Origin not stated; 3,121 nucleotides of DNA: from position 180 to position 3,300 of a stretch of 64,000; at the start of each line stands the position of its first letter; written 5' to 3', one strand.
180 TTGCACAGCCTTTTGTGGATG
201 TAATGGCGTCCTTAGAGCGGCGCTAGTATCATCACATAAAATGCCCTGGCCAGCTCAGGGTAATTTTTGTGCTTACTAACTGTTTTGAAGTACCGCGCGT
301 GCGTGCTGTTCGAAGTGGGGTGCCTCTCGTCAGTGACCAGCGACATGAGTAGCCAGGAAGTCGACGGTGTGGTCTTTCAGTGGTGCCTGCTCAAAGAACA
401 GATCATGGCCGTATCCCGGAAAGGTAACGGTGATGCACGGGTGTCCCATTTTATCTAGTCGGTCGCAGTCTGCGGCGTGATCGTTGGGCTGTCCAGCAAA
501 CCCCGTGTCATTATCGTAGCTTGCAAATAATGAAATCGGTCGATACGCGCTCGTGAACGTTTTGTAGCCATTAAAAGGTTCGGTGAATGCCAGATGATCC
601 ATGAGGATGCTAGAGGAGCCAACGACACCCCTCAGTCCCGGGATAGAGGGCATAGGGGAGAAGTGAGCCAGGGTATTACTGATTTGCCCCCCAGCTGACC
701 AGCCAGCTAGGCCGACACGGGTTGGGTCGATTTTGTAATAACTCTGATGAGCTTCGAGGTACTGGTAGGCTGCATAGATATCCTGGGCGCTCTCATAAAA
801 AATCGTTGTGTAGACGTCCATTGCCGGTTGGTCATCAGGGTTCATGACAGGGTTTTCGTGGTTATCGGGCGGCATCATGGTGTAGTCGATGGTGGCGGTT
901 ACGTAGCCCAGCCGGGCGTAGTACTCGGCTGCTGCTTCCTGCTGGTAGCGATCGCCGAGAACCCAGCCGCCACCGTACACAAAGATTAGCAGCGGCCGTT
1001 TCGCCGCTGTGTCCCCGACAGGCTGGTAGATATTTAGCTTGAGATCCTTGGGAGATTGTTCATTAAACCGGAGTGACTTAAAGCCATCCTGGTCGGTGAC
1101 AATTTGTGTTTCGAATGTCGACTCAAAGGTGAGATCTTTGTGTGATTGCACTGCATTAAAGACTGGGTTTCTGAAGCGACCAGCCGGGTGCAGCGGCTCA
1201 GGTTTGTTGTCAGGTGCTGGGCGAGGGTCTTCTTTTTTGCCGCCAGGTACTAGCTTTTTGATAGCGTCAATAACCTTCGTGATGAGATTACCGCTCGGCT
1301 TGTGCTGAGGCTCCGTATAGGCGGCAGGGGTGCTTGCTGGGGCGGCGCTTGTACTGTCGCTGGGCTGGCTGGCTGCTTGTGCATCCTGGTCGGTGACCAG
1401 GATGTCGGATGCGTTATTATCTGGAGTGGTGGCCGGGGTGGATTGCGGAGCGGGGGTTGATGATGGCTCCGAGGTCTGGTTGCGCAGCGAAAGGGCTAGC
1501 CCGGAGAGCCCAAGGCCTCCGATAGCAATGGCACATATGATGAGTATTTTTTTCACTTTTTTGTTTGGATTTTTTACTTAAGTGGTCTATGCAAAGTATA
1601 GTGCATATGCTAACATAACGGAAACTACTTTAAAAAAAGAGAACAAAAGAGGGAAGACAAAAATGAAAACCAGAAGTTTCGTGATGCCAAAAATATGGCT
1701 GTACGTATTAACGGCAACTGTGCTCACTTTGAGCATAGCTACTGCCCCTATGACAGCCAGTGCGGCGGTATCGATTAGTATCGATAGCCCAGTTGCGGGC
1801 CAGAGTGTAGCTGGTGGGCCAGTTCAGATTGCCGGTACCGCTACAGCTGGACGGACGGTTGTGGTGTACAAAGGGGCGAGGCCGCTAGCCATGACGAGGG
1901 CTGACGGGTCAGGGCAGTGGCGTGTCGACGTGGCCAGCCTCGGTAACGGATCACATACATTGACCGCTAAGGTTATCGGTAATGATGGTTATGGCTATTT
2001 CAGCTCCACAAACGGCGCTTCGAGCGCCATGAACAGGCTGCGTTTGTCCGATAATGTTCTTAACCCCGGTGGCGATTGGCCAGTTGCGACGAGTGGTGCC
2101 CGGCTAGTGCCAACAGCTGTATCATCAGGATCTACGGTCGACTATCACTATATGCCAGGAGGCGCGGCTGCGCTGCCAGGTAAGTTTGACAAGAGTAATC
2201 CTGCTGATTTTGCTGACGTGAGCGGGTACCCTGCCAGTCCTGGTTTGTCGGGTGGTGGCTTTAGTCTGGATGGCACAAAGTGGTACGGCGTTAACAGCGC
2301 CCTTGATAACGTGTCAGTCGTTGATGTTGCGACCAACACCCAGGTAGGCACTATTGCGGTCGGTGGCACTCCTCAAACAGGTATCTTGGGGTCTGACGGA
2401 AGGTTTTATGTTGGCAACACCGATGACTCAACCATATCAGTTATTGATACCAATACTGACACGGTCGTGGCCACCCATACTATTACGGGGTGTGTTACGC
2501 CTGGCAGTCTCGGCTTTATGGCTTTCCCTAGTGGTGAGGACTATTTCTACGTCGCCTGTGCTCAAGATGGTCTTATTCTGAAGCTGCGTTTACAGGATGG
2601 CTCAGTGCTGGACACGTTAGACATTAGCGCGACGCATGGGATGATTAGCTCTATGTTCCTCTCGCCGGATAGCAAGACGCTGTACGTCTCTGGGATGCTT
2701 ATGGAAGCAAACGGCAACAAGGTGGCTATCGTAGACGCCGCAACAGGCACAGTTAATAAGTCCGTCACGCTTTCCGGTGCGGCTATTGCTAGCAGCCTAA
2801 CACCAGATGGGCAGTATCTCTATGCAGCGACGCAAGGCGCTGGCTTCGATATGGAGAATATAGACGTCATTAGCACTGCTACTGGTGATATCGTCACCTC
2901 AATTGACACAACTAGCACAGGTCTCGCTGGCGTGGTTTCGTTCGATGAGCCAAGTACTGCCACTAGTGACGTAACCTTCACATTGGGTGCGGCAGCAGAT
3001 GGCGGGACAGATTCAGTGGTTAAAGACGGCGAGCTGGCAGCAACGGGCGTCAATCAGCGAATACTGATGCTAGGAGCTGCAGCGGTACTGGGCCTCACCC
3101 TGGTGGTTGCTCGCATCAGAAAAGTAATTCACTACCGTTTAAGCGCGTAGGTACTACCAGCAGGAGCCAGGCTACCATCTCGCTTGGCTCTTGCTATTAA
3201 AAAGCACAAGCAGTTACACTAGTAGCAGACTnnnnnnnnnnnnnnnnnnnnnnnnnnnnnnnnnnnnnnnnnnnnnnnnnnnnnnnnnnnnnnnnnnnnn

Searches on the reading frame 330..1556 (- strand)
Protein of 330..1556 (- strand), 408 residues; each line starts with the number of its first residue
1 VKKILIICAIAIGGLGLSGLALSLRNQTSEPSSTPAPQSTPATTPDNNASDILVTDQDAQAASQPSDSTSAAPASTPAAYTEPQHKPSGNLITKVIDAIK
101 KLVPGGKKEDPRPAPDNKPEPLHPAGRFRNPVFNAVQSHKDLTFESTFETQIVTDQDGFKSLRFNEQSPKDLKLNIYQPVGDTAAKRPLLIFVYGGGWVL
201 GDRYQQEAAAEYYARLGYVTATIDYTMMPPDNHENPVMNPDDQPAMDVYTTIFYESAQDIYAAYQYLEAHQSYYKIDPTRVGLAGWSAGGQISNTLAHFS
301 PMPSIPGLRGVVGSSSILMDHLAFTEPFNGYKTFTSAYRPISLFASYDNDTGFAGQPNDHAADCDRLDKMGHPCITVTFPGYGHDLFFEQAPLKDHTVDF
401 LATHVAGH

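Call 73: search_protein_families(library=ncbifam, proteins=[window:330-1556:-], max_evalue=1)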
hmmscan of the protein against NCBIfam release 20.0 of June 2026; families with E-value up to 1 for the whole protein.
window:330-1556:- (408 aa): 11 families
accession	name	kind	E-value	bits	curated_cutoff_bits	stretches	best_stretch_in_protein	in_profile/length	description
NF058653.1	LipP1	equivalog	5e-13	48.6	350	2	170-230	56-115/300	LipP1 family hormone-sensitive lipase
NF033149.0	CHL_hydrolase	equivalog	4.7e-08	32.3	500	1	173-297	62-166/310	chloramphenicol hydrolase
NF052620.1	AryltfaseLP1002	equivalog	2.4e-07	30.4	300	1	183-299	28-126/265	lp_1002 family arylesterase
NF007547.0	PRK10162.1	equivalog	2.4e-05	23.4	389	2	255-293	133-171/321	acetyl esterase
NF050058.1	e_dPHAscl_type1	hypoth_equivalog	0.00027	20.5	150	1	268-301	93-126/276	extracellular catalytic domain type 1 short-chain-length polyhydroxyalkanoate depolymerase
NF041902.1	pecacetest_PaeX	equivalog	0.00084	18.4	550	1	259-296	131-168/318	pectin acetylesterase PaeX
NF042968.1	AcxylEst_AxeA1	equivalog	0.0046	15.3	700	1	258-301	99-142/459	acetylxylan esterase AxeA1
NF052354.1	EstLipQMycob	equivalog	0.013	14.1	700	1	172-230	149-209/418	esterase LipQ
NF058665.1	HaHSL_fam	equivalog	0.027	13.8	320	1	174-229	51-103/260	hormone-sensitive lipase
TIGR01840.1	esterase_phb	subfamily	0.034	13.6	107.85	1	255-297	71-113/213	PHB depolymerase family esterase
NF033636.1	acid_shock_Asr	equivalog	0.063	14.1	50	1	1-79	1-81/119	acid resistance repetitive basic protein Asr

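Call 74: search_protein_families(library=pfam, proteins=[window:330-1556:-], max_evalue=0.01)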
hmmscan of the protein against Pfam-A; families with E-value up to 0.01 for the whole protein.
window:330-1556:- (408 aa): 4 families
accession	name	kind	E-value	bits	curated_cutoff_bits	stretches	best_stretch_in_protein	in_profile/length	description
PF20434.5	BD-FAE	-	7.7e-17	62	26.8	1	174-297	1-107/215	BD-FAE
PF07859.19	Abhydrolase_3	-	1e-10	42.2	25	1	256-298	48-90/210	alpha/beta hydrolase fold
PF00135.34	COesterase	-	1e-06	28.4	27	1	162-225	74-140/515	Carboxylesterase family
PF00326.27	Peptidase_S9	-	9.1e-05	22.5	22.6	1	256-301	44-86/213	Prolyl oligopeptidase family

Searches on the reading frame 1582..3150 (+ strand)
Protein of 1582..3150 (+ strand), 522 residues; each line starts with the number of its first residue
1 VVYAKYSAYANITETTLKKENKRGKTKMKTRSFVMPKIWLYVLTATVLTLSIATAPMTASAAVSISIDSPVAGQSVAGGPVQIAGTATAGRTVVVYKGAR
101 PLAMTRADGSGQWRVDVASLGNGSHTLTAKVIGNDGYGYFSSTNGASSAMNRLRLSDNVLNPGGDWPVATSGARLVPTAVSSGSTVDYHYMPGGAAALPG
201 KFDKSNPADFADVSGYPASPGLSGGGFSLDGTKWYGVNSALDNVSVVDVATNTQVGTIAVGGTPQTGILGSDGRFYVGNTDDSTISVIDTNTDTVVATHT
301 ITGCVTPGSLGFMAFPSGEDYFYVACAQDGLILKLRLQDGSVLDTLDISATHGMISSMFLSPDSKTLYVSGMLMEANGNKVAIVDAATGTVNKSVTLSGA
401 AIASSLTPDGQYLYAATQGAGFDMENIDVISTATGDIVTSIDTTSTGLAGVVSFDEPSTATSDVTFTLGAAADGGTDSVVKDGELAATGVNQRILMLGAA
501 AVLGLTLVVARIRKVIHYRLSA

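Call 73: search_protein_families(library=ncbifam, proteins=[window:1582-3150:+], max_evalue=1)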
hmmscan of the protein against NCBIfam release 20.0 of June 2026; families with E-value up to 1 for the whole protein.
window:1582-3150:+ (522 aa): 10 families
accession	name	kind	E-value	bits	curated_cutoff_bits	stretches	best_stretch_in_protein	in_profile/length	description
TIGR03866.1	PQQ_ABC_repeats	subfamily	6.7e-13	48.4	287.3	2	227-298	48-120/310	PQQ-dependent catabolism-associated beta-propeller protein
NF052340.1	hydrazine_beta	equivalog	1.7e-11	43.8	560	2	228-298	41-112/372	hydrazine synthase subunit beta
TIGR02276.1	beta_rpt_yvtn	repeat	3.8e-11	42.8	27.85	2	230-264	2-36/42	beta-propeller repeat protein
NF052342.1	hydrazine_BC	exception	2.4e-08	32.6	1250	2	228-301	47-121/690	hydrazine synthase subunit beta-gamma fusion subunit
NF052280.1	7_blade_YncE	equivalog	5.3e-08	32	400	1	244-417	152-317/338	7-bladed beta-propeller protein YncE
NF052460.1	L-NosZ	equivalog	4.2e-06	25.5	700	2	361-444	51-131/480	clade III lactonase-type nitrous-oxide reductase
TIGR03907.1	QH_beta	equivalog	1.5e-05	24.3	223.2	1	282-369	10-97/338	quinohemoprotein amine dehydrogenase subunit beta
NF008258.1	PRK11028.1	equivalog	0.0045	16.1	370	1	322-417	5-99/330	6-phosphogluconolactonase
TIGR02800.1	propeller_TolB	equivalog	0.058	12.3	343.15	1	361-421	199-257/418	Tol-Pal system beta propeller repeat protein TolB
TIGR01167.1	LPXTG_anchor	domain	0.79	10.5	15.9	0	484-514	1-32/34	LPXTG cell wall anchor domain-containing protein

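Call 74: search_protein_families(library=pfam, proteins=[window:1582-3150:+], max_evalue=0.01)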
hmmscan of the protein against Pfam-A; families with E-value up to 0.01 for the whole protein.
window:1582-3150:+ (522 aa): 3 families
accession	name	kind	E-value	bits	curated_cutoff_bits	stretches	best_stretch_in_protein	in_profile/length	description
PF25174.1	Beta-prop_THOC3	-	2.2e-08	33.9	305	1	243-445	70-255/272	THOC3 beta-propeller domain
PF21783.3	YNCE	-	0.00014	21.7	27.1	1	235-393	43-192/339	YNCE-like beta-propeller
PF16640.11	Big_3_5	-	0.0087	17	35.5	1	75-143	8-81/88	Bacterial Ig-like domain (group 3)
